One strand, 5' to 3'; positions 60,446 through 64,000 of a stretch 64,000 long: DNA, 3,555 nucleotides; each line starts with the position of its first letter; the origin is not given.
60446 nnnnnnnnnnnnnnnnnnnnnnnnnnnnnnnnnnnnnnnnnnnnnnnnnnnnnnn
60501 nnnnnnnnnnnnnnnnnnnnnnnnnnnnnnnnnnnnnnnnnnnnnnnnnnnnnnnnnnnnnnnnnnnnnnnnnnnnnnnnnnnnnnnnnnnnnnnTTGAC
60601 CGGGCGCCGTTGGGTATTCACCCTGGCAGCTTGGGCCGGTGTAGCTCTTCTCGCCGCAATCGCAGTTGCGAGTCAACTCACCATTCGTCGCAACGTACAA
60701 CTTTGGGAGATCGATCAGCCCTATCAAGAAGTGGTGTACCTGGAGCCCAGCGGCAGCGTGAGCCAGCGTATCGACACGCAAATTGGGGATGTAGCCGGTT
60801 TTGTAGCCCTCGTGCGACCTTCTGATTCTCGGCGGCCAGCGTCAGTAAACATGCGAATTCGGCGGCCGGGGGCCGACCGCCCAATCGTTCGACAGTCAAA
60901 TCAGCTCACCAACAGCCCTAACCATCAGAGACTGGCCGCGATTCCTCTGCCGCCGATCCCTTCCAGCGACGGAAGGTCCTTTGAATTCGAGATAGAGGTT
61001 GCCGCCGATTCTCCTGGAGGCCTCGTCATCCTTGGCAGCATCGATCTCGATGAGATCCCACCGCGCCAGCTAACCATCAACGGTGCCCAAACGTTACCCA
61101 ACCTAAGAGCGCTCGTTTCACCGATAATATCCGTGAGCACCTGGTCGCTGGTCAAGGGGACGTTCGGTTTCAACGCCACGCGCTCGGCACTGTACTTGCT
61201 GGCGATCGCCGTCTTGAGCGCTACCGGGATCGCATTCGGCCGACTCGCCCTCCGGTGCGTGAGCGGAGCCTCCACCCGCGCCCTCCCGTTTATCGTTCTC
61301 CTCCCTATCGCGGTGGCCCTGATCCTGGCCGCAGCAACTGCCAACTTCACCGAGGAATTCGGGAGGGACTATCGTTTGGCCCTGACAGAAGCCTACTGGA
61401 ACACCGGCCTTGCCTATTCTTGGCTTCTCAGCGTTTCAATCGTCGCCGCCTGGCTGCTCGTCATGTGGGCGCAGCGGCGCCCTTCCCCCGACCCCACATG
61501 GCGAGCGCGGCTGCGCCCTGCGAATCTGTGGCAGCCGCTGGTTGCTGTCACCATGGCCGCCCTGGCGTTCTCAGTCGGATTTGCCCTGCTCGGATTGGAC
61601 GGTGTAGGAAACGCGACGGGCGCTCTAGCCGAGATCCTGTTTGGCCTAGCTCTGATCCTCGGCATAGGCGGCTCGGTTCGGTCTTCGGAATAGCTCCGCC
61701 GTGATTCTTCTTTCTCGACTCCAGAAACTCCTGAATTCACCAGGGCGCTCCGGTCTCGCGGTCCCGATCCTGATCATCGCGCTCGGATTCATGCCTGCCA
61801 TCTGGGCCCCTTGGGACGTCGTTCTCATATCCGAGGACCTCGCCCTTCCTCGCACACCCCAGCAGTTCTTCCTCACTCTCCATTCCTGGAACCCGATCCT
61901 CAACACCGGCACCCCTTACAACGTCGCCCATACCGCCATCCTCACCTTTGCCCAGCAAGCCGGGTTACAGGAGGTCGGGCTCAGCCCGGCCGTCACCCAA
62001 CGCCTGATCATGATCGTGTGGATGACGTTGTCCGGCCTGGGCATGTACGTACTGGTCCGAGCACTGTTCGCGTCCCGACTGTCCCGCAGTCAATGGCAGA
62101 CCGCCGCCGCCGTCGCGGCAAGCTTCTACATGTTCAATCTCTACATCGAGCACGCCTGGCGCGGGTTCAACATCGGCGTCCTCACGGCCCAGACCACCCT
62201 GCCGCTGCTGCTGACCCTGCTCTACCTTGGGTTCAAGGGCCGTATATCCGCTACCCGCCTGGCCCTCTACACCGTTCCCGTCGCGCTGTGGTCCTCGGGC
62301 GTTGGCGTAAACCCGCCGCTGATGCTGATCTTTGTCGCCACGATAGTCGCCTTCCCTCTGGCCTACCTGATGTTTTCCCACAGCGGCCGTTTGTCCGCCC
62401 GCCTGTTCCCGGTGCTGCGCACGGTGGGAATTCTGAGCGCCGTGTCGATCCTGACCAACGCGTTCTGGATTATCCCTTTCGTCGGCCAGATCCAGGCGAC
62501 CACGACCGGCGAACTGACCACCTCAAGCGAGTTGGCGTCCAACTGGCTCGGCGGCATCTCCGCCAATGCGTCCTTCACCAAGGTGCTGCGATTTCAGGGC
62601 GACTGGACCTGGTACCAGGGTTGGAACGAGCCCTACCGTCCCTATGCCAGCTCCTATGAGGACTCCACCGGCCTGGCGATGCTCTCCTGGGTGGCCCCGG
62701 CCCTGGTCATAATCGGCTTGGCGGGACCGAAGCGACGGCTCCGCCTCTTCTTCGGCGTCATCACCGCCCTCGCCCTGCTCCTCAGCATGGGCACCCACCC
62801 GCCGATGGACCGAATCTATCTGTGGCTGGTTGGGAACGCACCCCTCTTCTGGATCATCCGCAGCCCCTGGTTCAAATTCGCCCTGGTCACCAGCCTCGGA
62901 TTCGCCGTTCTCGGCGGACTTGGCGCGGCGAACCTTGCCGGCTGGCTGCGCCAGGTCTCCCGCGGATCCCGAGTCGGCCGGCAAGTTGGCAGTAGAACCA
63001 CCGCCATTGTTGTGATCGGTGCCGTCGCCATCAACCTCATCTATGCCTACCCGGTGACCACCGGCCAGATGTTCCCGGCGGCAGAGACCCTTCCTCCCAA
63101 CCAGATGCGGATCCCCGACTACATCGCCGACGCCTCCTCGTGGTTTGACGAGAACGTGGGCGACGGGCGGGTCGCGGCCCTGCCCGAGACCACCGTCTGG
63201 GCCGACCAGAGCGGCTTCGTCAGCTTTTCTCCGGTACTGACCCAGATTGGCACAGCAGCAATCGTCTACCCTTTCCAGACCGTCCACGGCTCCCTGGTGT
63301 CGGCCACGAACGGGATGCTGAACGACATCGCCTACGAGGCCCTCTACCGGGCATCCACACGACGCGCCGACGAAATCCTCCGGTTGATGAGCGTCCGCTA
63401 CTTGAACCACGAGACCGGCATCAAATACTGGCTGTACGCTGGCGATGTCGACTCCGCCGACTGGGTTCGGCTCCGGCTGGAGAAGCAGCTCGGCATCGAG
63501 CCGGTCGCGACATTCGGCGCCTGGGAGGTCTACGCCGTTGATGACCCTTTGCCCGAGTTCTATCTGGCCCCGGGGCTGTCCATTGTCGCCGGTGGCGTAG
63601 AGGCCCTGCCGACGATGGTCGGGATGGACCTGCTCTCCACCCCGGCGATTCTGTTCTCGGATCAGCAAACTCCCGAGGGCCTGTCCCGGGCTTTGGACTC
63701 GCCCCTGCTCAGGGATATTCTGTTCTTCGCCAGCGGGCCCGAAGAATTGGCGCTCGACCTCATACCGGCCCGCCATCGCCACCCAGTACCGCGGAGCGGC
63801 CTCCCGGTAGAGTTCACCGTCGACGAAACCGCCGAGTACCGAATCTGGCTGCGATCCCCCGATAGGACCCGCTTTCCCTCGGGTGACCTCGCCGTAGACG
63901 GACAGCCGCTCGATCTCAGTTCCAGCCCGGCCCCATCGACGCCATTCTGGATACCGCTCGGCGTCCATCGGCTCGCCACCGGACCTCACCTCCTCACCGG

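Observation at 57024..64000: Two AftD-like giant membrane proteins, the second missing from the ORF track because it runs off the window edge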

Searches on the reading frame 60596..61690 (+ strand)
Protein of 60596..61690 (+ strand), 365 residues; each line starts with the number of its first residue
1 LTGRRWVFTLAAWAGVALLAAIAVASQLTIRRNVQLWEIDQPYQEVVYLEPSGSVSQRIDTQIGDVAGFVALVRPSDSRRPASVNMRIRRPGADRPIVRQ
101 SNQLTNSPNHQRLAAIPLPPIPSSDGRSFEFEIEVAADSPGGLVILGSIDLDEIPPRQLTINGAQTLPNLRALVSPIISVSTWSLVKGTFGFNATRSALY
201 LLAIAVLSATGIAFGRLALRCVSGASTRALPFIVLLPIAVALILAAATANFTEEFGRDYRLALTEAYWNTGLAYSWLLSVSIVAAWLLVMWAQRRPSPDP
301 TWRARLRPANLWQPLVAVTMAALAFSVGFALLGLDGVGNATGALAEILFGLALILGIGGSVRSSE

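Call 5: search_protein_families(library=pfam, proteins=[window:60596-61690:+], max_evalue=0.01)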
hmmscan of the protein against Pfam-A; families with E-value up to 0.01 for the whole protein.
window:60596-61690:+ (365 aa): 0 families

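Call 8: search_protein_families(library=ncbifam, proteins=[window:60596-61690:+], max_evalue=0.01)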
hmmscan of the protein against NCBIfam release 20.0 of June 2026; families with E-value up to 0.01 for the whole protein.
window:60596-61690:+ (365 aa): 0 families

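Call 29: find_homologous_proteins(query=window:60596-61690:+, max_evalue=0.01)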
Query window:60596-61690:+ (365 aa): 4 proteins with E <= 0.01 among 8000 candidates.
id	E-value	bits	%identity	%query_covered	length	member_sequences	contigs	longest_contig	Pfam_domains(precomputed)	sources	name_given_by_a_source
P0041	5.7e-215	731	92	100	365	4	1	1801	-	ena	-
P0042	2.1e-193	660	85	100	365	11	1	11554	-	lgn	-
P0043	3.8e-155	534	70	100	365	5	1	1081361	-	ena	-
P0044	6.3e-132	458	63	95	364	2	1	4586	-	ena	-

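Call 54: search_solved_structures(query=A2, max_evalue=10, show_alignments=1)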
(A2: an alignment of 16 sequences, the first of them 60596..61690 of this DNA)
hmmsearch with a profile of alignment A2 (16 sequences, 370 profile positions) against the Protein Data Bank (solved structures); distinct sequences matched with E-value up to 10: 3.
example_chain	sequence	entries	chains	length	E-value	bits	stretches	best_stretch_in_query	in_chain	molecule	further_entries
6cxh_C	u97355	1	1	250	0.46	12.6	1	270-326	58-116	Particulate methane monooxygenase, C subunit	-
7s4l_C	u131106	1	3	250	0.47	12.6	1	270-326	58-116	Particulate methane monooxygenase, C subunit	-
8sy8_A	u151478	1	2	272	0.61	12.2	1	252-307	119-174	4-formylbenzenesulfonate dehydrogenase TsaC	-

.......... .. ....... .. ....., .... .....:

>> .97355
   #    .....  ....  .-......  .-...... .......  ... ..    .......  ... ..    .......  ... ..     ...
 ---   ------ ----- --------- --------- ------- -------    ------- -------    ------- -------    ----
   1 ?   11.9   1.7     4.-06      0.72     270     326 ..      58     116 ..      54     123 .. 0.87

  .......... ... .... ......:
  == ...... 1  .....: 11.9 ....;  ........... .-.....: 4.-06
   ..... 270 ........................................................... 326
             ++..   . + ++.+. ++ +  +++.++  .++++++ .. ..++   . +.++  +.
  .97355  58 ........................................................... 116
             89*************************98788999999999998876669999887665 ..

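Call 57: find_homologous_proteins(query=A2, max_evalue=0.01)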
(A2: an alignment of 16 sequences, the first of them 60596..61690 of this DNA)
Query A2 (16 sequences) (365 aa, profile of the alignment): 7 proteins with E <= 0.01 among 8000 candidates.
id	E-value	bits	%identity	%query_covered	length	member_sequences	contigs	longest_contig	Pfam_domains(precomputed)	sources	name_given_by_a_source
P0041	2.7e-159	548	92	100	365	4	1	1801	-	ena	-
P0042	3.8e-157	541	85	100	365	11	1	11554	-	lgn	-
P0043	2.6e-152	525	70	100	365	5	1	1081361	-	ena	-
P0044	1.5e-145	503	63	95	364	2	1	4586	-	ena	-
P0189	1.9e-129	450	25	72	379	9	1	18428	-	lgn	-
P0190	9.7e-126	438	27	96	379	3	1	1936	-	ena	-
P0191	1.2e-123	431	25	96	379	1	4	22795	-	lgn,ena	-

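Call 65: predict_structure(alignment_id=A5)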
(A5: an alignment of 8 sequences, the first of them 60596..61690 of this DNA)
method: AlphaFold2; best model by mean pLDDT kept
length: 365 residues; sequences in the alignment: 8
mean_pLDDT: 62.9   pTM: 0.46
mean pLDDT of the five models: 62.9, 61.3, 59.4, 56.6, 55.9
residues with pLDDT >= 90: 10; 70-90: 105; 50-70: 164; < 50: 86
segments of 3 or more residues with pLDDT < 50: 1-4, 20-23, 186-227, 248-271, 295-299, 363-365
pLDDT, mean of each block of 10 residues (from residue 1): 50 54 52 62 76 83 75 85 88 75 84 78 74 90 80 57 66 75 49 42 44 42 46 56 50 41 45 57 63 50 59 71 67 59 65 64 47
secondary structure, 60 per line:
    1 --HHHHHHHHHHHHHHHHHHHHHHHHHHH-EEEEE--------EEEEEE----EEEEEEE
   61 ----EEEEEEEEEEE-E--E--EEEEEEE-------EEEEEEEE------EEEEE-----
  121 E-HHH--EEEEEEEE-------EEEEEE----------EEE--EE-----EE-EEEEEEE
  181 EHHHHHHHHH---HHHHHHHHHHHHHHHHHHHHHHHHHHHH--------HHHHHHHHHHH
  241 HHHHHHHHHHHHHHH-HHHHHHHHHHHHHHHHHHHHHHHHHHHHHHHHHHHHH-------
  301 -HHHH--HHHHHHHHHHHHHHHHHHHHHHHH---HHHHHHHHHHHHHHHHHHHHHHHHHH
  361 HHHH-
elements in order: H3-29 E31-35 E44-49 E54-60 E65-75 E83-89 E97-104 E111-115 E128-135 E143-148 E159-161 E174-181 H182-190 H194-221 H230-255 H257-293 H302-305 H308-331 H335-364

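Call 69: fold_search(model_id=the predicted structure, library=pdb)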
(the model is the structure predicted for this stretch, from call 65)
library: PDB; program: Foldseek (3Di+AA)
matches with E <= 10: 1195; with E <= 0.001: 8
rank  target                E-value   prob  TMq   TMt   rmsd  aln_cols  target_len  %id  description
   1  7vrn_I                9.9e-05  0.99  0.19  0.17  14.5       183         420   15  Structure of infectious bursal disease virus Gt strain (released 2022-03-30)
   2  1gui_A                6.6e-04  1.00  0.23  0.48  12.1       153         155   10  CBM4 structure and function (released 2002-09-26)
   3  8xcg_J                6.6e-04  0.96  0.19  0.13  13.3       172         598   12  Tail tip complex of bacteriophage lambda in the open state (released 2024-05-01)
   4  7vrn_L                6.6e-04  0.96  0.19  0.17  14.6       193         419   14  Structure of infectious bursal disease virus Gt strain (released 2022-03-30)
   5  8xmz_A                8.4e-04  1.00  0.20  0.47   3.4        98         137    8  Crystal structure of a novel porphyran-binding carbohydrate binding module (released 2024-01-17)
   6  7vrp_J                8.4e-04  0.84  0.16  0.14  17.6       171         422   13  Structure of infectious bursal disease virus Gx strain (released 2022-03-30)
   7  9d93_Pa               8.9e-04  1.00  0.28  0.18   9.3       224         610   12  Mycobacteriophage Bxb1 tail tip - Composite map and model (released 2024-09-25)
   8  3wnl_A                9.4e-04  1.00  0.21  0.12   7.5       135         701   10  D308A mutant of Bacillus circulans T-3040 cycloisomaltooligosaccharide glucanotransferase complexed with isomaltohexao (released 2014-02-05)
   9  7vrp_A                1.1e-03  0.85  0.17  0.16  18.1       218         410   14  Structure of infectious bursal disease virus Gx strain (released 2022-03-30)
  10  7vrp_I                1.2e-03  0.66  0.14  0.13  18.4       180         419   11  Structure of infectious bursal disease virus Gx strain (released 2022-03-30)
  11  7vrp_C                1.6e-03  0.72  0.16  0.15  18.3       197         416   12  Structure of infectious bursal disease virus Gx strain (released 2022-03-30)
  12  9jwb_Z                1.7e-03  1.00  0.25  0.40   9.7       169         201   12  Cyanophage A4 capsid asymmetric unit (released 2025-04-09)
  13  2waa                  1.7e-03  1.00  0.18  0.20   9.0       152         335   13  Structure of a family two carbohydrate esterase from Cellvibrio japonicus (released 2009-03-24)
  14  9mdi_A                1.8e-03  0.97  0.19  0.14  12.2       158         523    8  Clostridioides difficile Transferase B Component Dimer (released 2025-07-16)
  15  7vrp_B                2.2e-03  0.63  0.15  0.13  17.9       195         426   13  Structure of infectious bursal disease virus Gx strain (released 2022-03-30)
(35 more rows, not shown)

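Call 82: search_protein_families(library=pfam, proteins=[window:60596-61690:+], max_evalue=5)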
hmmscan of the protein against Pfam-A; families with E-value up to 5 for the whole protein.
window:60596-61690:+ (365 aa): 0 families

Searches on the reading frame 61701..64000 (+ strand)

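Call 5: search_protein_families(library=pfam, proteins=[window:61701-64000:+], max_evalue=0.01)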
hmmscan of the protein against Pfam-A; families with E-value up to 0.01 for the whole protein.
window:61701-64000:+ (766 aa): 0 families

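Call 8: search_protein_families(library=ncbifam, proteins=[window:61701-64000:+], max_evalue=0.01)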
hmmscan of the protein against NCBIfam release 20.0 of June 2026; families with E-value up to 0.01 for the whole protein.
window:61701-64000:+ (766 aa): 0 families

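Call 14: search_solved_structures(query=window:61701-64000:+, max_evalue=10, show_alignments=1)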
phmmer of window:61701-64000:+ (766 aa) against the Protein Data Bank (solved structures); distinct sequences matched with E-value up to 10: 0.
